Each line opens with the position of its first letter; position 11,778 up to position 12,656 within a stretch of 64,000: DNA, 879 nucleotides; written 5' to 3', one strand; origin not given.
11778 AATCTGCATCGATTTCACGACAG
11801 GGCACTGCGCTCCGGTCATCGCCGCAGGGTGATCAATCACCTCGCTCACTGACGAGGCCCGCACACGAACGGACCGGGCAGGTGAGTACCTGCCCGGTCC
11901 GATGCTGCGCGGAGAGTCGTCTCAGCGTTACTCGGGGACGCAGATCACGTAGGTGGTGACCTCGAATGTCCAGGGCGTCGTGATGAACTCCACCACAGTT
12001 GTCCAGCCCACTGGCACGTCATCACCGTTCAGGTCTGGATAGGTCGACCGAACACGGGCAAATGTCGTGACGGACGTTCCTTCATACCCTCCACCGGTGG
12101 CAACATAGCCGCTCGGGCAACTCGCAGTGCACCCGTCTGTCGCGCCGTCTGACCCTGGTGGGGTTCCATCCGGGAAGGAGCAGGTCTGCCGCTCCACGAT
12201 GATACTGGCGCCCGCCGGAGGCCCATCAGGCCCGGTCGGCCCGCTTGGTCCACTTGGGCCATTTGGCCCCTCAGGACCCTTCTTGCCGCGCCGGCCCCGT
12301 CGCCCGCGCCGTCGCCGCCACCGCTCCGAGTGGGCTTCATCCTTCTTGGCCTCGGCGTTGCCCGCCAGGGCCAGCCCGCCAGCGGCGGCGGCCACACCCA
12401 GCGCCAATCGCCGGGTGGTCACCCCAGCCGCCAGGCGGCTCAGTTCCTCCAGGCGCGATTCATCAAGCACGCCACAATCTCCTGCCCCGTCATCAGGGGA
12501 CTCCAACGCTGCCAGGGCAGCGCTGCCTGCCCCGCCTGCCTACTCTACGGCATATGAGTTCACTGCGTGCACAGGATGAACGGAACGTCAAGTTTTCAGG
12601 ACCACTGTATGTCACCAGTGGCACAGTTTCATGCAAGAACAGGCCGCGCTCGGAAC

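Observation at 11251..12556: Convergent pair of Tat-signal, polybasic, Cys-rich or collagen-like small secreted proteins: core of a four-member family in this window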

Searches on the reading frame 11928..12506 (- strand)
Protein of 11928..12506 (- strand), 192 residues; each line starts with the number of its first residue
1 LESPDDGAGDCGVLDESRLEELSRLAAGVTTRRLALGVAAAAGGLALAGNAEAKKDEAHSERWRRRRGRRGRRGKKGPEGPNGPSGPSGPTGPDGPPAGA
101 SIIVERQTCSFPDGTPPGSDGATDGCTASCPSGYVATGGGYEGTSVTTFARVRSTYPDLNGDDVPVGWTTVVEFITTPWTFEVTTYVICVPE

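Call 6: search_protein_families(library=pfam, proteins=[window:11928-12506:-], max_evalue=1)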
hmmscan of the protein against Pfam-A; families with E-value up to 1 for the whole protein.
window:11928-12506:- (192 aa): 3 families
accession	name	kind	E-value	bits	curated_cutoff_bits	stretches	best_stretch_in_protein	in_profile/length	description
PF01391.23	Collagen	-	0.00056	20.1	27.2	1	68-96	16-44/60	Collagen triple helix repeat (20 copies)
PF12868.12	DUF3824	-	0.023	15.8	22.7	1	32-119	7-90/148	Domain of unknwon function (DUF3824)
PF13822.11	ACC_epsilon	-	0.2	12.8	25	1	38-79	15-58/60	Acyl-CoA carboxylase epsilon subunit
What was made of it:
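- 12216..12305 (-): P2 collagen-like run, residues 56-85: ten G-X-Y triplets, of which the first three (GRR GRR GKK) are the 'basic run'. Pfam Collagen scores 20.1 bits, below the 27.2 cut-off (call 6).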

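Call 7: search_protein_families(library=ncbifam, proteins=[window:11928-12506:-], max_evalue=1)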
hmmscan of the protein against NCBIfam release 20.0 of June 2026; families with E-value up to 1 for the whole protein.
window:11928-12506:- (192 aa): 4 families
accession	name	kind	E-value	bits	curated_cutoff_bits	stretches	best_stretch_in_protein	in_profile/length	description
NF038329.2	gly_rich_SclB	equivalog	0.00026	20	325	1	57-96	142-181/442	LPXTG-anchored collagen-like adhesin Scl2/SclB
NF038330.1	adhesin_SclA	exception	0.014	15.1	400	1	52-122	190-273/405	LPXTG-anchored collagen-like adhesin Scl1/SclA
NF046116.1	adhesin_Lcl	equivalog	0.021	13.4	500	1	65-96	111-142/431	collagen-like adhesin Lcl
NF047833.1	TyroCdyMelC1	equivalog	0.051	13.7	120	1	30-63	4-38/127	apotyrosinase chaperone MelC1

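Call 23: find_homologous_proteins(query=window:11928-12470:-, max_evalue=0.01)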
Query window:11928-12470:- (180 aa): 36 proteins with E <= 0.01 among 2894 candidates.
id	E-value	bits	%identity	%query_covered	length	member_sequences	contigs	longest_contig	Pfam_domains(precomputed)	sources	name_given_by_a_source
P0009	3.3e-115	400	100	100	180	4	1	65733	-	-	-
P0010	8.8e-91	320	79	100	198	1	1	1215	-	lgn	-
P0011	1.5e-87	310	79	97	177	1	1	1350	PF01391.24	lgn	-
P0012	2.5e-83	296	79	100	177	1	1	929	-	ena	-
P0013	8.6e-82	291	72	100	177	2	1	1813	-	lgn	-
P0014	1.1e-80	288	73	97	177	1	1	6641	PF01391.24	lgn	-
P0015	4.0e-80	286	75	97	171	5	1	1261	-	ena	-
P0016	4.6e-80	286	70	100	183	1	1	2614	-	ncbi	-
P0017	8.0e-76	272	68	100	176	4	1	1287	-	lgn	-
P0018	4.1e-75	269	71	100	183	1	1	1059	-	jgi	jgi:hypothetical protein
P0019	1.5e-73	264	71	100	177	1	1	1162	-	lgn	-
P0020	4.1e-73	263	68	99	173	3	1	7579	-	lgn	-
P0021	1.1e-70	255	68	100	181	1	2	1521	-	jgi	jgi:hypothetical protein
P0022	1.8e-69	251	66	100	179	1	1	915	-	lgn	-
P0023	3.2e-69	250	68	100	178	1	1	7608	-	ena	-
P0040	9.9e-6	43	40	37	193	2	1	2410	-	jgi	jgi:hypothetical protein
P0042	2.0e-3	36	52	31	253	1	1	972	PF01391.24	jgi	jgi:hypothetical protein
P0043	6.9e-3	34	43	50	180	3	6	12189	PF01391.24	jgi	jgi:hypothetical protein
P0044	9.6e-3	33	-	-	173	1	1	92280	-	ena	-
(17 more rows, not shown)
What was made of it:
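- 12216..12305 (-): Homologs P0011 and P0014 carry a precomputed PF01391 hit (call 23).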

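Call 26: find_encoding_contigs(protein=P0009, flank=10000, max_places=3)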
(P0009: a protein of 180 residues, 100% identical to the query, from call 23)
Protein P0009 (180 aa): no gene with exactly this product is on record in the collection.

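Call 30: find_related_loci(query=A5, collection=genome_contigs, flank=6000)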
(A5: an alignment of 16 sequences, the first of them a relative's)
Query A5 (180 aa) in genome_contigs; peptide patterns used: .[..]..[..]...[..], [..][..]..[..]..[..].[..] (x = any residue, [..] = any of these).
73 stretches matched a pattern; 8 encode a relative of the query (tblastn E <= 1e-3); 8 distinct loci.
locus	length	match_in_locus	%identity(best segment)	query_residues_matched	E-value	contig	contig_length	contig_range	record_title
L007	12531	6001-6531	74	1-180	9e-61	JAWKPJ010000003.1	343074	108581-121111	MAG: Thermomicrobiales bacterium isolate AC2.42 AC2.42.fa-3, whole genome shotgun sequence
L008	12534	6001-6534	68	1-180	3e-52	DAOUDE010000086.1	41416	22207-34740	MAG TPA_asm: Thermomicrobiales bacterium isolate M11_10 k145_213246, whole genome shotgun sequence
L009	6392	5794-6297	43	2-179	3e-20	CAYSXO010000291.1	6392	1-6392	MAG TPA_asm: uncultured Sphaerobacteraceae bacterium isolate binchicken_co179_374 genome assembly, contig: NODE_20405_le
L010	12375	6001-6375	29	55-178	5e-8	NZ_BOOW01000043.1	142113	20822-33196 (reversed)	Sinosporangium siamense strain NBRC 109515 sequence43, whole genome shotgun sequence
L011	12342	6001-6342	33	55-172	9e-6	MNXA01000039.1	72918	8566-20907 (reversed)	MAG: Zetaproteobacteria bacterium CG1_02_55_237 cg1_0.2_scaffold_136_c, whole genome shotgun sequence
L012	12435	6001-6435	28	27-177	1e-5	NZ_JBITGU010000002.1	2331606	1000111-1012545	Nonomuraea sp. NPDC050556 NPDC050556_347_A3.ctg-0002, whole genome shotgun sequence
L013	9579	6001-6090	60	112-136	2e-5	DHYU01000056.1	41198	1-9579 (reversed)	MAG TPA_asm: Proteobacteria bacterium UBA5122 UBA5122_contig_438, whole genome shotgun sequence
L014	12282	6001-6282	32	64-177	8e-5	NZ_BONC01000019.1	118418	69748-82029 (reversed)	Asanoa iriomotensis strain NBRC 100142 sequence019, whole genome shotgun sequence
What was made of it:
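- Tried and rejected: It was repeated with 16 sequences (call 30).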

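Call 46: predict_structure(alignment_id=A5)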
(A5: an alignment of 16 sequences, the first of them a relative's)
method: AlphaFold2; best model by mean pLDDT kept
length: 180 residues; sequences in the alignment: 16
mean_pLDDT: 67.5   pTM: 0.49
mean pLDDT of the five models: 67.5, 66.8, 66.6, 66.0, 65.1
residues with pLDDT >= 90: 44; 70-90: 36; 50-70: 45; < 50: 55
segments of 3 or more residues with pLDDT < 50: 1-3, 8-14, 16-18, 21-51, 62-65, 67-73
pLDDT, mean of each block of 10 residues (from residue 1): 49 49 45 37 44 52 44 56 65 91 67 93 92 73 92 93 80 92
secondary structure, 60 per line:
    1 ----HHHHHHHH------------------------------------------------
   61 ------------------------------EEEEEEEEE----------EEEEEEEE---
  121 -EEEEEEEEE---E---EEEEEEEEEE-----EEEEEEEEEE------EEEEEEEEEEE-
elements in order: H5-12 E91-99 E110-117 E122-130 E138-147 E153-162 E169-179
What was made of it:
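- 11931..12203 (-): P2 C-terminal head, residues 90-180: six-strand beta-sandwich with 4 conserved Cys. AF2 pLDDT is about 90 over residues 91-179 (call 46).
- AF2 head at pLDDT about 90 (call 46).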

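Call 52: fold_search(model_id=the predicted structure, library=pdb)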
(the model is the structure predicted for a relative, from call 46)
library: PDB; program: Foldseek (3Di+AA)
matches with E <= 10: 200; with E <= 0.001: 0
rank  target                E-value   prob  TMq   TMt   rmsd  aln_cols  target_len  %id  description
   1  3esm                  1.6e-01  0.57  0.24  0.29   7.0        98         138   13  Crystal structure of an uncharacterized protein from Nocardia farcinica reveals an immunoglobulin-like fold (released 2008-10-14)
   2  7eel_H                4.8e-01  0.54  0.33  0.39   5.6       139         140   10  Cyanophage Pam1 capsid asymmetric unit (released 2021-10-20)
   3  2vme_A                6.4e-01  0.38  0.29  0.22   6.2        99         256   13  Structure of the wild-type discoidin II from Dictyostelium discoideum (released 2008-07-01)
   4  3wmp_A                7.2e-01  0.28  0.26  0.43   6.3       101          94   14  Crystal structure of SLL-2 (released 2015-01-14)
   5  5e7t_G                9.0e-01  0.18  0.24  0.25  19.1       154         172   10  Structure of the tripod (BppUct-A-L) from the baseplate of bacteriophage Tuc2009 (released 2015-12-30)
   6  6cl5_A                9.6e-01  0.30  0.28  0.15   5.7        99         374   12  Structure of P. aeruginosa R1 pyocin fiber PALES_06171 comprising C-terminal residues 323-701 (released 2018-06-27)
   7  3afg_B                1.1e+00  0.10  0.19  0.09   7.5       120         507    8  Crystal structure of ProN-Tk-SP from Thermococcus kodakaraensis (released 2010-08-04)
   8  5es4_G                1.1e+00  0.04  0.14  0.05  15.2       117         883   11  RE-REFINEMENT OF INTEGRIN ALPHAXBETA2 ECTODOMAIN IN THE CLOSED/BENT CONFORMATION (released 2016-03-02)
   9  7pur_A                1.1e+00  0.02  0.10  0.07  15.1        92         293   13  mouse Interleukin-12 subunit beta - p80 homodimer in space group P21 crystal form 2 (released 2021-11-10)
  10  3wo4_B                1.1e+00  0.20  0.23  0.15   6.6        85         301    7  Crystal structure of the IL-18 signaling ternary complex (released 2014-12-17)
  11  9ifr                  1.1e+00  0.07  0.17  0.22  16.6       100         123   10  CLIPPER domain from the Gram-negative fibrillar adhesin "B9T28_05395 (released 2025-11-26)
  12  6cxb                  1.2e+00  0.25  0.28  0.38   5.6        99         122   12  Structure of N-truncated R1-type pyocin tail fiber at 1.7 angstrom resolution (released 2019-02-20)
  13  5n2b_B                1.2e+00  0.08  0.18  0.21   8.7       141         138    8  The crystal structure of Burkholderia pseudomallei antigen and type I fimbria protein BPSL1626. (released 2018-01-17)
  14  2dwx_C                1.2e+00  0.05  0.16  0.20  15.4       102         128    8  Co-crystal Structure Analysis of GGA1-GAE with the WNSF motif (released 2007-04-17)
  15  5e7t_H                1.3e+00  0.14  0.23  0.24  19.1       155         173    9  Structure of the tripod (BppUct-A-L) from the baseplate of bacteriophage Tuc2009 (released 2015-12-30)
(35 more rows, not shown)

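Call 84: search_protein_families(library=pfam, proteins=[L010:5287-6528:+, P0040, P0043, P0044], max_evalue=0.1)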
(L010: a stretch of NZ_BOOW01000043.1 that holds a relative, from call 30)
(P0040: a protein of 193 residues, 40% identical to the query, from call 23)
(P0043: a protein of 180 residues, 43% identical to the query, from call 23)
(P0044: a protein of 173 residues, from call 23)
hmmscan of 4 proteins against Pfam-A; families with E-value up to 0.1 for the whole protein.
L010:5287-6528:+ (413 aa): 1 family
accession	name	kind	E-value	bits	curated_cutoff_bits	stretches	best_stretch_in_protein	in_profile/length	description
PF01391.23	Collagen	-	4.8e-24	84.3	27.2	1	225-282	1-58/60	Collagen triple helix repeat (20 copies)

P0040 (193 aa): 1 family
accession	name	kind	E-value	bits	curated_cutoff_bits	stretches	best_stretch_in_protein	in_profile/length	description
PF01391.23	Collagen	-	7e-05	22.9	27.2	1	64-94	22-52/60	Collagen triple helix repeat (20 copies)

P0043 (180 aa): 1 family
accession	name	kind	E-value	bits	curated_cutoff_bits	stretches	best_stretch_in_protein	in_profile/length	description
PF01391.23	Collagen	-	2.3e-05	24.5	27.2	1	65-93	4-32/60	Collagen triple helix repeat (20 copies)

P0044 (173 aa): 1 family
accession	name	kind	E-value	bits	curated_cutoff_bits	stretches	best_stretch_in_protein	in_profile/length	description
PF01391.23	Collagen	-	0.0024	18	27.2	1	62-89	19-46/60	Collagen triple helix repeat (20 copies)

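Call 85: fold_search(model_id=the predicted structure, library=viral)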
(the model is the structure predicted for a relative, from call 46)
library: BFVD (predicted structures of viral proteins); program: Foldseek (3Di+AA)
matches with E <= 10: 348; with E <= 0.001: 0
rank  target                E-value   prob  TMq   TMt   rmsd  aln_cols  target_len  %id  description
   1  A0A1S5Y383            9.4e-03  0.99  0.29  0.49   5.2        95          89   13  Uncharacterized protein [uncultured archaeal virus]
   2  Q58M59                1.2e-02  0.63  0.20  0.15  22.9       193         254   21  Uncharacterized protein [Prochlorococcus phage P-SSM2]
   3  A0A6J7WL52            2.5e-02  0.96  0.27  0.30   5.0        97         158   20  Uncharacterized protein [uncultured Caudovirales phage]
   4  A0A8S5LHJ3            2.8e-02  0.92  0.28  0.31   5.4       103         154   13  H-type lectin domain [Myoviridae sp. ctqMr7]
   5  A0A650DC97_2          2.8e-02  0.63  0.24  0.07  34.4       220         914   14  (no name in the UniProt tables at hand)
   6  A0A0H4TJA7            3.5e-02  0.95  0.27  0.19   5.2        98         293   16  (no name in the UniProt tables at hand)
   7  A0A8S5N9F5            4.1e-02  0.80  0.27  0.11   6.0       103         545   13  Uncharacterized protein [Siphoviridae sp. ctBmU27]
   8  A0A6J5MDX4            4.6e-02  0.72  0.23  0.30   6.7        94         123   14  Uncharacterized protein [uncultured Caudovirales phage]
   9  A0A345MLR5            4.9e-02  0.84  0.28  0.19   5.6       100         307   12  (no name in the UniProt tables at hand)
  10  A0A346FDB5            6.5e-02  0.96  0.31  0.47   5.6       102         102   15  Putative tail fiber protein [Sphingomonas phage Scott]
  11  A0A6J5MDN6            6.9e-02  0.54  0.23  0.17  26.8       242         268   12  Collagen triple helix repeat [uncultured Caudovirales phage]
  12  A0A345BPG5            8.6e-02  0.80  0.30  0.15   5.9       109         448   12  (no name in the UniProt tables at hand)
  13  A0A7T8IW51            8.6e-02  0.18  0.15  0.12  25.2       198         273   18  Putative tail fiber protein [Erwinia phage pEa_SNUABM_5]
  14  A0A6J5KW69            9.1e-02  0.85  0.30  0.12   8.6       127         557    9  Major tropism determinant N-terminal domain-containing protein [uncultured Caudovirales phage]
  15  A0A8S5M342            9.7e-02  0.94  0.31  0.37   3.9        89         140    8  Uncharacterized protein [Siphoviridae sp. ctOkv13]
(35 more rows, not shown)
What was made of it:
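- Tried and rejected: Searches against PDB and BFVD gave nothing significant (calls 52, 85).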
